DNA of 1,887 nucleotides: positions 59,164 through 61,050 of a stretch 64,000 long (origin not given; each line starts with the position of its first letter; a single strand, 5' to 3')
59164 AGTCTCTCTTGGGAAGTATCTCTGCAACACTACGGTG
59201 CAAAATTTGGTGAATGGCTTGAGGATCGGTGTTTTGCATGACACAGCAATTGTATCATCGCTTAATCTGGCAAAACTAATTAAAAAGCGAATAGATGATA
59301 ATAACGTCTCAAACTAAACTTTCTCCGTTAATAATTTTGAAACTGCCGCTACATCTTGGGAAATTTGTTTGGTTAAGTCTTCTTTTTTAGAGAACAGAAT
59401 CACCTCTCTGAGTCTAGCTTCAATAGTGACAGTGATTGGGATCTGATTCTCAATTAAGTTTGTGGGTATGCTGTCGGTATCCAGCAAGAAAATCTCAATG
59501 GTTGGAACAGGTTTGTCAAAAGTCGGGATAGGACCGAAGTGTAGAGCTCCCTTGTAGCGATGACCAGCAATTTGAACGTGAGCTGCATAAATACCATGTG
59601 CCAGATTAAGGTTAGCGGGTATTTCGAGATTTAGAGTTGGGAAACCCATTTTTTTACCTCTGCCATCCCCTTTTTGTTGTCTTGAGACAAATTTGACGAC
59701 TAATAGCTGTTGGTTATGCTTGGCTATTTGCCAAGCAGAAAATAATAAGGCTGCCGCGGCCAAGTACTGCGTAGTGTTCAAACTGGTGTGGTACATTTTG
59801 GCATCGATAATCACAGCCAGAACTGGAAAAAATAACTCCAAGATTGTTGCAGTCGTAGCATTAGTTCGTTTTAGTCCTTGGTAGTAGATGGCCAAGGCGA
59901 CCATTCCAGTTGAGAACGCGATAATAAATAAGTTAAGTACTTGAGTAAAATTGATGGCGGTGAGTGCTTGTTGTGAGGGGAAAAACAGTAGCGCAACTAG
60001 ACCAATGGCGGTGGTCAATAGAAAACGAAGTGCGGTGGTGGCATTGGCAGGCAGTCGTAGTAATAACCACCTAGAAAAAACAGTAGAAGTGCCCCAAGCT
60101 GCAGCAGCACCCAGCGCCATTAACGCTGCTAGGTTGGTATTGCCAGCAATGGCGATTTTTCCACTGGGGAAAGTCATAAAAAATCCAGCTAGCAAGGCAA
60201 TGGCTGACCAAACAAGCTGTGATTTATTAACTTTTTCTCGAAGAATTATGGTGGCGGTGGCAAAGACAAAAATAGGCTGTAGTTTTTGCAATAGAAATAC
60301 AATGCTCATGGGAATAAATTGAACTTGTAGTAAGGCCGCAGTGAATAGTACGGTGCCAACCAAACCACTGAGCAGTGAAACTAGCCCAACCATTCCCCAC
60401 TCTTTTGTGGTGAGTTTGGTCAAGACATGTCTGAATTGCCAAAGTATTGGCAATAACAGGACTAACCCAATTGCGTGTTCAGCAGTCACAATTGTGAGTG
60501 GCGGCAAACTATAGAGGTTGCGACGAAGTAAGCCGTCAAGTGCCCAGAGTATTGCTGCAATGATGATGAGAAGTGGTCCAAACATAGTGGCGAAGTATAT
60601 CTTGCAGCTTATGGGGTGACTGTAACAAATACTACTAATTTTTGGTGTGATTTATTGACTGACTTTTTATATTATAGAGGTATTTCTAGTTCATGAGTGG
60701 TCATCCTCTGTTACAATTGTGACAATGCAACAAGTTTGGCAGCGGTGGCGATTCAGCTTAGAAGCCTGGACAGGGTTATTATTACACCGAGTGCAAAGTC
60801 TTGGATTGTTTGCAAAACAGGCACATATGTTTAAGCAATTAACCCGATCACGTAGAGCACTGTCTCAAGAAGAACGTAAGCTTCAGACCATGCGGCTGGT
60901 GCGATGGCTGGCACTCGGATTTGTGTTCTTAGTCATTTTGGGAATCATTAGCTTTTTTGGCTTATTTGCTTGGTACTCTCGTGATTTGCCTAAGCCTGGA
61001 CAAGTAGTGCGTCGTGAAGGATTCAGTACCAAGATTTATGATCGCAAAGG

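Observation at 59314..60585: Gene fusion of an EamA/DMT transporter with a riboflavin kinase domain: candidate coupled riboflavin uptake and phosphorylation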

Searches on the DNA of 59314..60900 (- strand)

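Call 27: search_rna_families(source=window, start=60400, end=60900, threshold=evalue, max_evalue=10)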
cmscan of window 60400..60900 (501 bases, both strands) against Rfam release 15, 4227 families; matches with E-value up to 10: 3.
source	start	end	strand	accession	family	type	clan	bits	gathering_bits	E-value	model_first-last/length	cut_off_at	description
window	60554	60608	+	RF00331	snoZ169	Gene; snRNA; snoRNA; CD-box;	-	18.2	55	2.3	1-69/69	no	Small nucleolar RNA Z169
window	60554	60608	+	RF00350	snoZ152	Gene; snRNA; snoRNA; CD-box;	-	17.8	50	1.7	1-109/109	no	Small nucleolar RNA Z152/R70/R12/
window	60560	60612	+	RF02478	GlsR10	Gene; snRNA; snoRNA; CD-box;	-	13.6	75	8.9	1-68/68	no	Small nucleolar RNA GlsR10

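Call 50: search_rna_families(sources=[L001, L013, L016, L009, L046, L048, L054, L066, L056, L043, L078, L068, L049, L028, L025, L002, L005, L015, L017, L021], threshold=gathering)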
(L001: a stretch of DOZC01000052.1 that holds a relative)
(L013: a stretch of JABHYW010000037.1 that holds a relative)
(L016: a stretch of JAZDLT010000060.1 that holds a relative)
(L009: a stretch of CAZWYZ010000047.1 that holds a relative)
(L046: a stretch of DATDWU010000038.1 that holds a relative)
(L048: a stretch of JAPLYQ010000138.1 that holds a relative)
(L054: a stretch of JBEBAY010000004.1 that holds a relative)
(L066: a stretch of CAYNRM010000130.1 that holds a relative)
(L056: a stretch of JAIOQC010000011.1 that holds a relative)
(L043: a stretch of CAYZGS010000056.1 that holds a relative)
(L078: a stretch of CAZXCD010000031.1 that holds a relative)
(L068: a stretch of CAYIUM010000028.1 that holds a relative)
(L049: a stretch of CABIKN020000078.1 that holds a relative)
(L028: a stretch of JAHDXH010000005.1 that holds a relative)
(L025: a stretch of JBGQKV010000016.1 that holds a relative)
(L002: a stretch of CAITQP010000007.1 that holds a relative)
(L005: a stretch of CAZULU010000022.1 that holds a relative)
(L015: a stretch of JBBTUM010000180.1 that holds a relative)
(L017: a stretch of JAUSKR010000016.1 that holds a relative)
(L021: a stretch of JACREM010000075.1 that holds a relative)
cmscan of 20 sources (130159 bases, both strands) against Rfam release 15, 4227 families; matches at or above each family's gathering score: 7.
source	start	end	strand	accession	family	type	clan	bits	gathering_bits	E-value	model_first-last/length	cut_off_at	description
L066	1331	1450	+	RF00050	FMN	Cis-reg; riboswitch;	-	101.1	66.2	5.7e-22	1-138/138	no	FMN riboswitch aptamer (RFN element)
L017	6406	6791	+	RF00023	tmRNA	Gene;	CL00001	95.1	47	1.8e-35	1-374/374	no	transfer-messenger RNA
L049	5806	5940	+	RF00050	FMN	Cis-reg; riboswitch;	-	87.5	66.2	2.8e-18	1-138/138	no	FMN riboswitch aptamer (RFN element)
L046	69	188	+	RF00050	FMN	Cis-reg; riboswitch;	-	82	66.2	8.9e-17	1-138/138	no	FMN riboswitch aptamer (RFN element)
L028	11074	11147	-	RF00005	tRNA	Gene; tRNA;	CL00001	75.5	29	1.9e-14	1-71/71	no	tRNA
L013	65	138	+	RF00005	tRNA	Gene; tRNA;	CL00001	72.2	29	1.6e-13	1-71/71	no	tRNA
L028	11195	11268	-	RF00005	tRNA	Gene; tRNA;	CL00001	64.7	29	1.8e-11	1-71/71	no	tRNA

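Call 54: build_rna_model(alignment_id=A2)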
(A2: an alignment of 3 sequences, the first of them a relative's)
Model R1 built from alignment A2 (3 sequences, 136 columns); structure: RNAalifold consensus.
model positions 122; base pairs 26; branch points 3; effective number of sequences 1.29; information 0.59 bits per position. Calibrated on 0.2 Mb of random sequence (short: E-values are rough).
structure used (alignment columns):
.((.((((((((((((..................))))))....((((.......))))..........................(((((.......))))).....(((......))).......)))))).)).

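Call 55: search_with_rna_model(model_id=R1, sources=[window, L001, L002, L003, L004, L005, L006, L007, L008, L009, L010, L011, L012, L013, L014, L015, L016, L017, L018, L019, L020, L021, L022, L023, L024, L025, L026, L027, L028, L029, L030, L031, L032, L033, L034, L035, L036, L037, L038, L039, L040, L041, L042, L043, L044, L045, L046, L047, L048, L049, L050, L051, L052, L053, L054, L055, L056, L057, L058, L059, L060, L061, L062, L063, L064, L065, L066, L067, L068, L069, L070, L071, L072, L073, L074, L075, L076, L077, L078, L079, L080], max_evalue=1, make_alignment=true)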
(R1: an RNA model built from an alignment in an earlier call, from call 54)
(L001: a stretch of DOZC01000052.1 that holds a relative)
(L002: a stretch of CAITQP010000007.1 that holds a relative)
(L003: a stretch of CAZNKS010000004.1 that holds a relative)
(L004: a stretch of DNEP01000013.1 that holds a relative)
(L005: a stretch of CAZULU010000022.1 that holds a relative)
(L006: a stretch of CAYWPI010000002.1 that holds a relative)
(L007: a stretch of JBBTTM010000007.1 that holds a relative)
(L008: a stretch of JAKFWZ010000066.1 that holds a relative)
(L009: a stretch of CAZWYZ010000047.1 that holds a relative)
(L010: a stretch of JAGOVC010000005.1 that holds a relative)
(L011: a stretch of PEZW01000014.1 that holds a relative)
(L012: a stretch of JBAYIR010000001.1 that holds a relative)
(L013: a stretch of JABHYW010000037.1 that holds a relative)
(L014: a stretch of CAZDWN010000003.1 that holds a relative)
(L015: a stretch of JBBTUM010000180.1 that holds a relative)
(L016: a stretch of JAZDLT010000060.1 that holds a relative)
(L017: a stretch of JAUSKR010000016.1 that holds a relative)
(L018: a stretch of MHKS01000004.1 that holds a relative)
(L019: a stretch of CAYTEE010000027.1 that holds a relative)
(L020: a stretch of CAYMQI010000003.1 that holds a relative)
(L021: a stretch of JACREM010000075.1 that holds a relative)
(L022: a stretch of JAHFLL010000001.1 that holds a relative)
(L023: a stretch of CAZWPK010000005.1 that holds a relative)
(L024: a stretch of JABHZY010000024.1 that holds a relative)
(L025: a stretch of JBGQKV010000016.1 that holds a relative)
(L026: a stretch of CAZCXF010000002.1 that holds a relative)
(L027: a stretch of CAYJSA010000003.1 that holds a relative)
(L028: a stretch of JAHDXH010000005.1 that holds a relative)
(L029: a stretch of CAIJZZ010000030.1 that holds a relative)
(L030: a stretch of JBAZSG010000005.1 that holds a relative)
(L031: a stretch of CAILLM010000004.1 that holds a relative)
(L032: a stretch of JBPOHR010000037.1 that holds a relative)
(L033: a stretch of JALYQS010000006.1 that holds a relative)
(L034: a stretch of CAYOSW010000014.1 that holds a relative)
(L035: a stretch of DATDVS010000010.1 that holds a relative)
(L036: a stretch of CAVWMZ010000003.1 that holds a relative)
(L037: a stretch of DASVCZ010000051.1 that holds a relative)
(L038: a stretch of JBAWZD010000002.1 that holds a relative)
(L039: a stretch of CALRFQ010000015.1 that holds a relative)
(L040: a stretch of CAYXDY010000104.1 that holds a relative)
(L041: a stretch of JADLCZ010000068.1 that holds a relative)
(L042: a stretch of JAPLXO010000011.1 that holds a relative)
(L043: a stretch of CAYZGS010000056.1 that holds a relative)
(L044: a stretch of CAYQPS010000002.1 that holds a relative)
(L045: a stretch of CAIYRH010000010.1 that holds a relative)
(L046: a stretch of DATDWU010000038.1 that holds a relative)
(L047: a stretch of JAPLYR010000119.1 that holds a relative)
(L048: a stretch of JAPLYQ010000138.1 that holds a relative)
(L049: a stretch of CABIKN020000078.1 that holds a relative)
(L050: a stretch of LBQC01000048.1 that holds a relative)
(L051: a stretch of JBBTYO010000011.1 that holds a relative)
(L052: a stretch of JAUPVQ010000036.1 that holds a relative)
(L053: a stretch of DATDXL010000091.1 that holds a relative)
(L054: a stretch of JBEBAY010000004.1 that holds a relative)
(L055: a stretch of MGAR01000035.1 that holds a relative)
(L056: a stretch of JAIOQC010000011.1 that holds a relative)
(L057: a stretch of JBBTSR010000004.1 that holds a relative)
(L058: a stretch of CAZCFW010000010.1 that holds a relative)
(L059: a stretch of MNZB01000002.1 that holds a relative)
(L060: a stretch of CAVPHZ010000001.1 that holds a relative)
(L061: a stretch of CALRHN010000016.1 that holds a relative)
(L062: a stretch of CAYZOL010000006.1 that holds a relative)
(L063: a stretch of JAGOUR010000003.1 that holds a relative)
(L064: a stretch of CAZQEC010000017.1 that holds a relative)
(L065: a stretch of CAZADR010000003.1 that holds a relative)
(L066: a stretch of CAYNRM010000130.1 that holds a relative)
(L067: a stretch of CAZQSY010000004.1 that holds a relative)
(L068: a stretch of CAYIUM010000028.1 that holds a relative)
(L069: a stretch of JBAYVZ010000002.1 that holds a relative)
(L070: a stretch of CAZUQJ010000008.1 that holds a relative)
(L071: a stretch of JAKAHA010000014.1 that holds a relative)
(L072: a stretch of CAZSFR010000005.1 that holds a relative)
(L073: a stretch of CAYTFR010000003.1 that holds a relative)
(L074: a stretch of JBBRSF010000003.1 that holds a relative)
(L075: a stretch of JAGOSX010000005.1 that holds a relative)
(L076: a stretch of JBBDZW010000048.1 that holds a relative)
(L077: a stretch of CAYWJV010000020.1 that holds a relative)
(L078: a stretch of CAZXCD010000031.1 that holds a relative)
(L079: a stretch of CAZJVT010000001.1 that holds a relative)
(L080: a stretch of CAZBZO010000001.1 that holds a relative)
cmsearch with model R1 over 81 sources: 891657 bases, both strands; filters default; matches with E-value up to 1: 10.
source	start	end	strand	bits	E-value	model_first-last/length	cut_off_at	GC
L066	1331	1450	+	124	5.3e-34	1-122/122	no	0.49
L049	5806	5940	+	121.9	2.3e-33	1-122/122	no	0.57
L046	69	188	+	121.3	3.6e-33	1-122/122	no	0.5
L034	5722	5838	+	110.6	5.8e-30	1-122/122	no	0.48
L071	5811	5940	+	94.4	4.4e-25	1-122/122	no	0.5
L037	4860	4999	+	91.9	2.4e-24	1-122/122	no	0.49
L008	5708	5839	+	91.1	4.2e-24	1-122/122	no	0.48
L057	5814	5940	+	87.4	5.3e-23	1-122/122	no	0.49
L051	5773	5899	+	85.6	1.9e-22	1-122/122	no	0.48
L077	5742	5893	+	69.7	1.1e-17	1-122/122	no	0.5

Alignment A3: 10 matches aligned to the model, 187 columns, each read 5' to 3' on its own strand. Consensus structure (alignment columns), stored with it:
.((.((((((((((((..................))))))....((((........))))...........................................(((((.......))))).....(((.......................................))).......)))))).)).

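Call 56: search_rna_families(sources=[L034, L071, L037, L008, L057, L051, L077, L050, L055, L073], threshold=gathering)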
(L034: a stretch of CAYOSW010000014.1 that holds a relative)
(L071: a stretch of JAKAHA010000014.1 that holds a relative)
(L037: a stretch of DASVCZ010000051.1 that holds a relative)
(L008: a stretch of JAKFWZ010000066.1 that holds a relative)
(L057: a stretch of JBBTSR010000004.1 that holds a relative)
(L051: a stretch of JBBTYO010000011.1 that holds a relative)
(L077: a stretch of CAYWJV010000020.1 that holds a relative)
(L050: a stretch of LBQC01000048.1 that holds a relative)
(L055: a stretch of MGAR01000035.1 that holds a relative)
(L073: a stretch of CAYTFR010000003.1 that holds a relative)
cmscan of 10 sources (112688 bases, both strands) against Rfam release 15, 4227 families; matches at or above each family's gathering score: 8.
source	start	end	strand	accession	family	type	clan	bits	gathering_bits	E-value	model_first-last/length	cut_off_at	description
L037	4860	4999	+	RF00050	FMN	Cis-reg; riboswitch;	-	107.4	66.2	9.5e-24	1-138/138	no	FMN riboswitch aptamer (RFN element)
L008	5708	5840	+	RF00050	FMN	Cis-reg; riboswitch;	-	105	66.2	4e-23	1-138/138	no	FMN riboswitch aptamer (RFN element)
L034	5722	5838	+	RF00050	FMN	Cis-reg; riboswitch;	-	102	66.2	2.8e-22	1-138/138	no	FMN riboswitch aptamer (RFN element)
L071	5811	5940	+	RF00050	FMN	Cis-reg; riboswitch;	-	84.4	66.2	1.7e-17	1-138/138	no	FMN riboswitch aptamer (RFN element)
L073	12198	12314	+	RF00001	5S_rRNA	Gene; rRNA;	CL00113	79.8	38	4.5e-15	1-120/120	no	5S ribosomal RNA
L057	5814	5940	+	RF00050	FMN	Cis-reg; riboswitch;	-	76.1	66.2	3.2e-15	1-138/138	no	FMN riboswitch aptamer (RFN element)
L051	5773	5899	+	RF00050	FMN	Cis-reg; riboswitch;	-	74.9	66.2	6.8e-15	1-138/138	no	FMN riboswitch aptamer (RFN element)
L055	2993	3066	-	RF00005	tRNA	Gene; tRNA;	CL00001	63.6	29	3.2e-11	1-71/71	no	tRNA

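Call 76: search_rna_families(sources=[L088, L089, L090, L091, L092, L093], threshold=gathering)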
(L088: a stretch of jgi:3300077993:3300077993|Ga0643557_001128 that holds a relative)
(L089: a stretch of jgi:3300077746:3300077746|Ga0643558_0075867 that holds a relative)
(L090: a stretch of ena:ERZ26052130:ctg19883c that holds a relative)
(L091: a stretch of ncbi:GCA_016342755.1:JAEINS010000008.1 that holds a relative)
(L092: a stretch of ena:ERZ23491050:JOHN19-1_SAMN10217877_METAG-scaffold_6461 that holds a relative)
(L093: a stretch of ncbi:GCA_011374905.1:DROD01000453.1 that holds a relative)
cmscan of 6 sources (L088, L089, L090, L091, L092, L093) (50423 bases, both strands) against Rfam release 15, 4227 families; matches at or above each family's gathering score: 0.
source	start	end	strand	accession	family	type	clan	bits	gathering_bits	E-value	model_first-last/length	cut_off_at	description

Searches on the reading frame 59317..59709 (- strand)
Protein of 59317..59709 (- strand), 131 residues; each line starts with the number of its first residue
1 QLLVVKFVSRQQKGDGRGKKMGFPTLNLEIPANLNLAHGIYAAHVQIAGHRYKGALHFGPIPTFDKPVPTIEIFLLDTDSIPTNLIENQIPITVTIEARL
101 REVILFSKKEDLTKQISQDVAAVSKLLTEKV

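Call 13: search_solved_structures(query=window:59317-59709:-, max_evalue=0.01, show_alignments=4)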
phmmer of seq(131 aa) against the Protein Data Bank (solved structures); distinct sequences matched with E-value up to 0.01: 3.
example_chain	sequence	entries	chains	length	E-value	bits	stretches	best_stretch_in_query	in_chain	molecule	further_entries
3op1_A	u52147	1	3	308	0.00037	23.9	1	13-116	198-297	Macrolide-efflux protein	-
5a88_A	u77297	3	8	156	0.0017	21.8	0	13-129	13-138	RIBOFLAVIN BIOSYNTHESIS PROTEIN RIBF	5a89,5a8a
1mrz_A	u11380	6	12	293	0.007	19.8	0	17-127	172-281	Riboflavin kinase/FMN adenylyltransferase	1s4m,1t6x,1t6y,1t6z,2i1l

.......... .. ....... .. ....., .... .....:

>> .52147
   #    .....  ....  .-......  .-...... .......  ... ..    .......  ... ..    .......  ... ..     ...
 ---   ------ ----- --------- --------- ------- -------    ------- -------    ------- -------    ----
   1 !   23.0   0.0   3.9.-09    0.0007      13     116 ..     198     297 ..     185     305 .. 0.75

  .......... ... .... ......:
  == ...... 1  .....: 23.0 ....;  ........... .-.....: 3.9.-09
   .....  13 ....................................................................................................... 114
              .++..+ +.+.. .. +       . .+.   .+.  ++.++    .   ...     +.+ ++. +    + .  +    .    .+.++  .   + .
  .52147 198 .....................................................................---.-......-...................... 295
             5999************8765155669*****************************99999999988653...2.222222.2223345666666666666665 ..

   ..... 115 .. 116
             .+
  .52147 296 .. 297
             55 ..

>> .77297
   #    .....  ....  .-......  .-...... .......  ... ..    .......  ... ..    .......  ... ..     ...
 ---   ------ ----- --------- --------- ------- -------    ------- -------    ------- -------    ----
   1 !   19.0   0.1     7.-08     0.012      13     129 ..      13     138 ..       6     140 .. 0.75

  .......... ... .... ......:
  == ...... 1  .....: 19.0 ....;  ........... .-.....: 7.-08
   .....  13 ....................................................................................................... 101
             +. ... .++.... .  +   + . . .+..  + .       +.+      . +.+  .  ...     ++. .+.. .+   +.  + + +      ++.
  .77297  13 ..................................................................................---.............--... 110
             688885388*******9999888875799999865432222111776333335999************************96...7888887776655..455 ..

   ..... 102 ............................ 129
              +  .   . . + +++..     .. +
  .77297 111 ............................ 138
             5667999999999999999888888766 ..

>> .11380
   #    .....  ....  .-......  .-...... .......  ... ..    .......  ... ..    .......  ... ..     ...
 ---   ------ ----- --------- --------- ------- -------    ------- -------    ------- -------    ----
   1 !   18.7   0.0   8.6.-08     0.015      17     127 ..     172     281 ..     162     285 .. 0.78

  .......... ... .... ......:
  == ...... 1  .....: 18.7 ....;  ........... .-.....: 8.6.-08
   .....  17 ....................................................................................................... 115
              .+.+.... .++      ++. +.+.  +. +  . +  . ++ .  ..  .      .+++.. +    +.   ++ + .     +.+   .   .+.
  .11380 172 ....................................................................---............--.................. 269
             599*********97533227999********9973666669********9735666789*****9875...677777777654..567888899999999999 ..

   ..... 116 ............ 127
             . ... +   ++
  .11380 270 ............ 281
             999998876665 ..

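Call 62: find_homologous_proteins(query=window:59317-59709:-, max_evalue=0.001)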
Query seq(131 aa) (131 aa): 13 proteins with E <= 0.001 among 20 candidates.
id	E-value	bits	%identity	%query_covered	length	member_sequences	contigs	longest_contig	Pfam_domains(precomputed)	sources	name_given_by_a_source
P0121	3.4e-29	119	49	94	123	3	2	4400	PF01687.24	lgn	-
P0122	3.9e-29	119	50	94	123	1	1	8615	PF01687.24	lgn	-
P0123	4.4e-29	119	51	92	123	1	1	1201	PF01687.24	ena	-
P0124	6.1e-29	119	50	92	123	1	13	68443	PF01687.24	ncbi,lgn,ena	ncbi:MAG: riboflavin kinase [Patescibacteria group bacterium]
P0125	6.4e-29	118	50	92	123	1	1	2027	PF01687.24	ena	-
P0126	4.1e-24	103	49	94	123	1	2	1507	PF01687.24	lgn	-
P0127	4.2e-24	103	48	80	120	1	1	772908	PF01687.24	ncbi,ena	-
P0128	2.7e-23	100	44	92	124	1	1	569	PF01687.24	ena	-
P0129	6.8e-23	99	67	53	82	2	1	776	PF01687.24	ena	-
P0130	1.1e-20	92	44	93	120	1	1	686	PF01687.24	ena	-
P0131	6.3e-18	83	42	93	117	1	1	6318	PF01687.24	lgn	-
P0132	1.8e-13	69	42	88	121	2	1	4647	PF01687.24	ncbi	-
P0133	8.6e-12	63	42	87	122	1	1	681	PF01687.24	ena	-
